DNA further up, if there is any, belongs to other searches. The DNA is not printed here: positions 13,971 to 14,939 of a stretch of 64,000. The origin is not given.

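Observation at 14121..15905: RNA end-healing and sealing cassette (Rnl2-like ligase, Pnk kinase, HD phosphohydrolase), with a second giant Rnl1-like ligase and a tRNA-Gln nearby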

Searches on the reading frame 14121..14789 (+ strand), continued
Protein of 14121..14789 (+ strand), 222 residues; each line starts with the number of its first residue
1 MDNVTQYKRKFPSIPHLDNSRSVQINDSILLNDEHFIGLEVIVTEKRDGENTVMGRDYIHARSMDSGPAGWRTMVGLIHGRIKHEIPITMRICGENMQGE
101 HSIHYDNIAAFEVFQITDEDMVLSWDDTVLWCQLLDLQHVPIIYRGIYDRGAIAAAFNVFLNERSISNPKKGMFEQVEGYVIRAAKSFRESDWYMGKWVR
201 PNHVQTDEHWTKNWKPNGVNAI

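Call 26: search_protein_families(library=pfam, proteins=[L001:10651-11181:+, L001:11186-11698:+, L001:11695-11967:+, L001:9256-9972:+], max_evalue=0.05)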
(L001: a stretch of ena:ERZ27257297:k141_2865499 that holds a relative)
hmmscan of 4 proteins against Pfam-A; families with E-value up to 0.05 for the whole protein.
L001:10651-11181:+ (176 aa): 2 families
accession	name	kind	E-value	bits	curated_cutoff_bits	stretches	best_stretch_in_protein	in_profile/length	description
PF01583.26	APS_kinase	-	0.00069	20.1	21.1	1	5-117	7-117/152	Adenylylsulphate kinase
PF13671.12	AAA_33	-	0.00081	20.2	27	1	2-142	1-139/143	AAA domain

L001:11186-11698:+ (170 aa): 4 families
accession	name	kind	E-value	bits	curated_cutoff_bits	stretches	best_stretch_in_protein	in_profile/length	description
PF20720.3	nSTAND3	-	0.0023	18.1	27.2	0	5-51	19-65/155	Novel STAND NTPase 3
PF13173.12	AAA_14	-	0.0044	17.5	27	1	5-110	4-103/129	AAA domain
PF02223.23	Thymidylate_kin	-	0.016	15.3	27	0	9-33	2-26/185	Thymidylate kinase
PF00625.27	Guanylate_kin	-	0.03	14.5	25.2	0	5-32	4-31/182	Guanylate kinase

L001:11695-11967:+ (90 aa): 0 families

L001:9256-9972:+ (238 aa): 1 family
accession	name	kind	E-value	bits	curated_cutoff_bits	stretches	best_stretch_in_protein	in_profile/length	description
PF04461.18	DUF520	-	0.018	15.6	23.2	1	72-133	22-83/161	Protein of unknown function (DUF520)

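Call 29: predict_structure(alignment_id=A1)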
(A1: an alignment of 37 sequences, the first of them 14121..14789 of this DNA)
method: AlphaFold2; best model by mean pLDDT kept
length: 222 residues; sequences in the alignment: 37
mean_pLDDT: 91.1   pTM: 0.89
mean pLDDT of the five models: 91.1, 89.9, 89.4, 89.2, 88.9
residues with pLDDT >= 90: 164; 70-90: 48; 50-70: 9; < 50: 1
segments of 3 or more residues with pLDDT < 50: none
pLDDT, mean of each block of 10 residues (from residue 1): 72 94 93 96 97 95 75 88 97 95 93 97 98 98 98 97 88 87 98 94 75 85 62
secondary structure, 60 per line:
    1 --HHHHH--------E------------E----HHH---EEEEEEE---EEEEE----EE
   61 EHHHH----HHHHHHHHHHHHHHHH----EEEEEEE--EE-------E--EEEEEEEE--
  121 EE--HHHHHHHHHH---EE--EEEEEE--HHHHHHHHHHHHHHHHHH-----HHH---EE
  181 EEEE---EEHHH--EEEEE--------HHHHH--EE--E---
elements in order: H3-7 E40-46 E50-54 E59-61 H62-65 H70-85 E90-96 E111-118 H125-134 E142-147 H150-167 E179-184 E195-199 H208-212

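Call 34: fold_search(model_id=the predicted structure, library=pdb)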
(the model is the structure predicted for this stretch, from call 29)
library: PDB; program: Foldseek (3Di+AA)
matches with E <= 10: 213; with E <= 0.001: 34
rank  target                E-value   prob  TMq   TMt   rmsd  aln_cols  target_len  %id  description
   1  5d1o_B                5.8e-06  1.00  0.54  0.34   5.2       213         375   15  Archaeal ATP-dependent RNA ligase - form 1 (released 2016-03-09)
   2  5d1o_A                9.8e-06  1.00  0.46  0.29   7.2       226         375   15  Archaeal ATP-dependent RNA ligase - form 1 (released 2016-03-09)
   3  2hvr_A                1.1e-05  1.00  0.53  0.39  11.6       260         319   14  Structure of T4 RNA Ligase 2 with Nicked 5'-Adenylated nucleic acid duplex containing a 3'-deoxyribonucleotide at the  (released 2006-10-17)
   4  8ucf                  1.2e-05  1.00  0.49  0.30   6.8       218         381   16  Thermophilic RNA Ligase from Palaeococcus pacificus K238G (released 2024-02-21)
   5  3qwu_A                1.3e-05  1.00  0.50  0.32   6.1       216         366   17  Putative ATP-dependent DNA ligase from Aquifex aeolicus. (released 2011-03-16)
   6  8uce_B                2.7e-05  1.00  0.48  0.30   6.9       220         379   16  Thermophilic RNA Ligase from Palaeococcus pacificus + AMP (released 2024-02-21)
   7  8uce_A                3.3e-05  1.00  0.48  0.30   6.8       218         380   16  Thermophilic RNA Ligase from Palaeococcus pacificus + AMP (released 2024-02-21)
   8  2vug_A                3.4e-05  1.00  0.50  0.32   6.3       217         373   15  The structure of an archaeal homodimeric RNA ligase (released 2008-06-03)
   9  8uch                  3.4e-05  1.00  0.49  0.30   6.6       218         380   15  Thermophilic RNA Ligase from Palaeococcus pacificus K92A + ATP (released 2024-02-21)
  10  3qwu_B                3.4e-05  1.00  0.48  0.31   6.4       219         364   18  Putative ATP-dependent DNA ligase from Aquifex aeolicus. (released 2011-03-16)
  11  8uci_B                3.6e-05  1.00  0.50  0.31   6.4       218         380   16  Thermophilic RNA Ligase from Palaeococcus pacificus K238G + AMP (released 2024-02-21)
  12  2hvr_B                3.6e-05  1.00  0.48  0.35  10.1       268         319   14  Structure of T4 RNA Ligase 2 with Nicked 5'-Adenylated nucleic acid duplex containing a 3'-deoxyribonucleotide at the  (released 2006-10-17)
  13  2hvq                  3.9e-05  1.00  0.55  0.41   6.7       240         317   16  Structure of Adenylated full-length T4 RNA Ligase 2 (released 2006-10-17)
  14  1s68                  5.8e-05  1.00  0.51  0.49   7.9       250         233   16  Structure and Mechanism of RNA Ligase (released 2004-02-24)
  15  6vt9                  5.8e-05  1.00  0.42  0.30  10.3       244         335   15  Naegleria gruberi RNA ligase E227A mutant with ATP and Mn (released 2020-04-08)
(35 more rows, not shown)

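Call 69: get_annotated_region(hit=H4, flank=5000)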
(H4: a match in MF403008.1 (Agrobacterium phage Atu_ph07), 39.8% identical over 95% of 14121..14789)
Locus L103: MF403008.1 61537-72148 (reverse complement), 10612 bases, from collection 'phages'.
description: Agrobacterium phage Atu_ph07, complete genome.
organism: Agrobacterium phage Atu_ph07 (NCBI taxid 2024264)
taxonomy: Viruses; Duplodnaviria; Heunggongvirae; Uroviricota; Caudoviricetes; Polybotosvirus; Polybotosvirus Atuph07
host: Agrobacterium tumefaciens C58; source: -; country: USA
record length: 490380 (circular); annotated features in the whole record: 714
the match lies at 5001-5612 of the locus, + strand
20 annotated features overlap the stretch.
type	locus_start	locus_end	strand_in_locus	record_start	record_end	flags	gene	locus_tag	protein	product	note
CDS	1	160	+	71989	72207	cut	-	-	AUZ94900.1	hypothetical protein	-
CDS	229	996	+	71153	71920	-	-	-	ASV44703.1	putative type II DNA modification enzyme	-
CDS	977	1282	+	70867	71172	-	-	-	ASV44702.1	hypothetical protein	-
CDS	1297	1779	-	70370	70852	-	-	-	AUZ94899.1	hypothetical protein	-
CDS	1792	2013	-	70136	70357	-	-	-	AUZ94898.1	hypothetical protein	-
CDS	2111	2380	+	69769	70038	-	-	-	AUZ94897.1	hypothetical protein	-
CDS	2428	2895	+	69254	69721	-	-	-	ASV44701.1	hypothetical protein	-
CDS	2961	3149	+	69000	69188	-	-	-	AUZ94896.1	hypothetical protein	-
CDS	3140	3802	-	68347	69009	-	-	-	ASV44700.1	hypothetical protein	-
CDS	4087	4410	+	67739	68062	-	-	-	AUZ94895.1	hypothetical protein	-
CDS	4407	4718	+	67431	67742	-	-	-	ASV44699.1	hypothetical protein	-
CDS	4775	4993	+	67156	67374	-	-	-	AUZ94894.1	hypothetical protein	-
CDS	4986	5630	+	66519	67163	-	-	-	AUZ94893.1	hypothetical protein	-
CDS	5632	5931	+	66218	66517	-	-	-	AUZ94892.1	hypothetical protein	-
CDS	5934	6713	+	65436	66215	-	-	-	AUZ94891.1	hypothetical protein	-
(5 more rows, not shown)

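Call 90: find_related_loci(query=A1, collection=genome_contigs, flank=5000)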
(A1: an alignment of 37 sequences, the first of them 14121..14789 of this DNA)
Query A1 (222 aa) in genome_contigs; peptide patterns used: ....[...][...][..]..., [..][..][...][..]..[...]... (x = any residue, [..] = any of these).
600 stretches matched a pattern (row limit reached: there are more); 595 encode a relative of the query (tblastn E <= 1e-3); the best 80 are kept; 80 distinct loci.
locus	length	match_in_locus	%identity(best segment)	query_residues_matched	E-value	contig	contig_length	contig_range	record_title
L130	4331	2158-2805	45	2-221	1e-52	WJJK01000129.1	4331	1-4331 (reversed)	MAG: Candidatus Altiarchaeales archaeon isolate RBin_358 k141_1586693, whole genome shotgun sequence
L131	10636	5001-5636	43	5-221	3e-49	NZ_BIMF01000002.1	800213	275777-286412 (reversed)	Paenibacillus lautus NBRC 15380 PLA01S_CON0002, whole genome shotgun sequence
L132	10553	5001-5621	44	8-219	6e-49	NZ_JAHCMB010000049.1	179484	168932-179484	Paenibacillus sinensis strain HN-1 scaffold84, whole genome shotgun sequence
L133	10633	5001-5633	43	6-221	7e-49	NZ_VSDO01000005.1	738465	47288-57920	Paenibacillus faecis strain DSM 23593 contig5, whole genome shotgun sequence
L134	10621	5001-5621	42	8-219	2e-48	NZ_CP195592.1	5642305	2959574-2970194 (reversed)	Paenibacillus sp. DYY-L-2 chromosome, complete genome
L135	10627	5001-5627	43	6-222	5e-48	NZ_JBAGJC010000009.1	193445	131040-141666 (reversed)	Paenibacillus sanfengchensis strain H32 Scaffold9, whole genome shotgun sequence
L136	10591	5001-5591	47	8-210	7e-48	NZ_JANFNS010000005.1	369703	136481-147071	Saccharibacillus sp. JS10 NODE_5_length_369703_cov_39.264429, whole genome shotgun sequence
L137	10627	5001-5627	43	8-221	4e-48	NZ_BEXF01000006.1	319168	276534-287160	Brevibacillus reuszeri strain NIT02 contig6, whole genome shotgun sequence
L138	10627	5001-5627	44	8-221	2e-47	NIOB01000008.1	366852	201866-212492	Saccharibacillus sp. O16 O16_contig_8, whole genome shotgun sequence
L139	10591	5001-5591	44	10-212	2e-47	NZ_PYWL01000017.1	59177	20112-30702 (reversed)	Lysinibacillus fusiformis strain ATCC 7055 NODE_17_length_59177_cov_20.3054_ID_33, whole genome shotgun sequence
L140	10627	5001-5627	42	8-221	2e-47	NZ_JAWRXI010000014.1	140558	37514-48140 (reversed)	Brevibacillus sp. SIMBA_040 NODE_14_length_140558_cov_83.225191, whole genome shotgun sequence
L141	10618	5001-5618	44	9-219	1e-47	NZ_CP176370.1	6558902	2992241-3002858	Brevibacillus fortis strain LJQJ21 chromosome, complete genome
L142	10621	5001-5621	44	9-220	4e-47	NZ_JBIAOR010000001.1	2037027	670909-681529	Brevibacillus sp. NPDC003359 NPDC003359_401_C7.ctg-0001, whole genome shotgun sequence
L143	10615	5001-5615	42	10-219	3e-47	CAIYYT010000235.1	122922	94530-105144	uncultured bacterium isolate AlinenSedimentsCore2_bin-0496 genome assembly, contig: bin-0496:235/266, whole genome shotg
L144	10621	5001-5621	42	8-219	5e-47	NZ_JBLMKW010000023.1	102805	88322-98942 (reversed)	Paenibacillus azoreducens strain KCTC 3829 23, whole genome shotgun sequence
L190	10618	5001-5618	41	8-222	1e-42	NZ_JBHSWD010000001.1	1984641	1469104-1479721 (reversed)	Deinococcus lacus strain NBRC 112440 GCM70026905_31, whole genome shotgun sequence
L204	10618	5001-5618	41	8-222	2e-41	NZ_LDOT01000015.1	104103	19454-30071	Photobacterium aquae strain CGMCC 1.12159 contig0015, whole genome shotgun sequence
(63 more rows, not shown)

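Call 97: search_protein_families(library=pfam, proteins=[L190:4998-5669:+, L190:5666-6058:+, L190:6555-7421:+, L190:7497-8711:+, L137:4020-4982:+, L137:4998-5636:+, L137:2637-3635:+, L204:4995-5636:+, L204:5609-6877:+, L190:4056-4937:+], max_evalue=0.01)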
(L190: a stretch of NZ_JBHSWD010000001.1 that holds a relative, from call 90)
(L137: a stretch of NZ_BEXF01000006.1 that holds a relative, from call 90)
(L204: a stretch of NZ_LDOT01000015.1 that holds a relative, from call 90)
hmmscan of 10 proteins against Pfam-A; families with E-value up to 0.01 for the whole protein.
L190:4998-5669:+ (223 aa): 1 family
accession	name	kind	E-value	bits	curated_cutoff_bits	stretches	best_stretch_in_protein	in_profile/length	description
PF09414.15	RNA_ligase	-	1.2e-32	113.8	27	1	33-183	1-171/171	RNA ligase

L190:5666-6058:+ (130 aa): 0 families

L190:6555-7421:+ (288 aa): 0 families

L190:7497-8711:+ (404 aa): 7 families
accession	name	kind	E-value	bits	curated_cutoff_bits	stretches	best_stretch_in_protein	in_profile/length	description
PF13671.12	AAA_33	-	1.5e-23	84.1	27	1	263-389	1-141/143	AAA domain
PF01966.28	HD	-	1.4e-12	48.3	22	1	49-171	2-112/116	HD domain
PF13191.12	AAA_16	-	0.00019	22.4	32.6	1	248-338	11-103/167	AAA ATPase domain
PF03193.22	RsgA_GTPase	-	0.00072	19.8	30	1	241-295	86-140/174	RsgA GTPase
PF13401.12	AAA_22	-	0.0026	18.5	27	0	262-285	6-29/130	AAA domain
PF18019.7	Cas3_HD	-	0.0045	17.5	23.1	1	55-153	29-143/207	Cas3, HD domain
PF13555.12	AAA_29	-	0.009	16.2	27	0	263-277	24-38/61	P-loop containing region of AAA domain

L137:4020-4982:+ (320 aa): 9 families
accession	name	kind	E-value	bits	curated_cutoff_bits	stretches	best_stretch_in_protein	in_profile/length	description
PF13671.12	AAA_33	-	2.7e-25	89.8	27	1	5-132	1-141/143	AAA domain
PF08433.16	KTI12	-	9.5e-08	32.3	22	1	5-141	3-147/271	Chromatin associated protein KTI12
PF13238.12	AAA_18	-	3.9e-06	27.8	29.4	1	6-116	1-112/128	AAA domain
PF01966.28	HD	-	6.1e-06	27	22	1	202-317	4-112/116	HD domain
PF01202.28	SKI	-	0.00052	20.6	22.1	1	13-117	2-107/159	Shikimate kinase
PF13479.12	AAA_24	-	0.00059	20.2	27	1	6-76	5-72/195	AAA domain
PF06414.18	Zeta_toxin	-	0.00085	19.2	22.3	1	4-91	17-117/199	Zeta toxin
PF01443.25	Viral_helicase1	-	0.0038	17.5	21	1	6-53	1-45/228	Viral superfamily 1 RNA helicase core domain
PF13173.12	AAA_14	-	0.007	16.8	27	0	3-75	2-69/129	AAA domain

L137:4998-5636:+ (212 aa): 1 family
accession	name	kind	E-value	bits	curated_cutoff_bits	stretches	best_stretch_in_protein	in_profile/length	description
PF09414.15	RNA_ligase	-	2e-34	119.6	27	1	33-180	1-164/171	RNA ligase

L137:2637-3635:+ (332 aa): 1 family
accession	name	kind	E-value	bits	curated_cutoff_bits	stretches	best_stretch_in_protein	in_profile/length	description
PF01497.23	Peripla_BP_2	-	8.2e-25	88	27.5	1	103-307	31-233/235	Periplasmic binding protein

L204:4995-5636:+ (213 aa): 1 family
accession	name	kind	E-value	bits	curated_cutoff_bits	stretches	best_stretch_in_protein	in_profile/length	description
PF09414.15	RNA_ligase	-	1.9e-29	103.4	27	1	35-184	2-171/171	RNA ligase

L204:5609-6877:+ (422 aa): 7 families
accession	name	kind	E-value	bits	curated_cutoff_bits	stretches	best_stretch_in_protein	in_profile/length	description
PF13671.12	AAA_33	-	7.2e-26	91.6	27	1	270-399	1-143/143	AAA domain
PF01966.28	HD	-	2.4e-06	28.3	22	1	57-154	2-90/116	HD domain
PF03215.21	Rad17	-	0.00026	21.4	23.8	1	268-323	45-100/186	Rad17 P-loop domain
PF06414.18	Zeta_toxin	-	0.002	18.1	22.3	1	262-364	10-129/199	Zeta toxin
PF13555.12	AAA_29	-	0.0075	16.4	27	0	270-284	24-38/61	P-loop containing region of AAA domain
PF03193.22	RsgA_GTPase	-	0.0078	16.5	30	0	195-303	37-140/174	RsgA GTPase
PF08433.16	KTI12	-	0.009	16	22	0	270-391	3-132/271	Chromatin associated protein KTI12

L190:4056-4937:+ (293 aa): 1 family
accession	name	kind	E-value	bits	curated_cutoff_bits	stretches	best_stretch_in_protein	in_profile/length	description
PF10127.15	RlaP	-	9.9e-35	120.8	23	1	61-284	2-248/249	RNA repair pathway DNA polymerase beta family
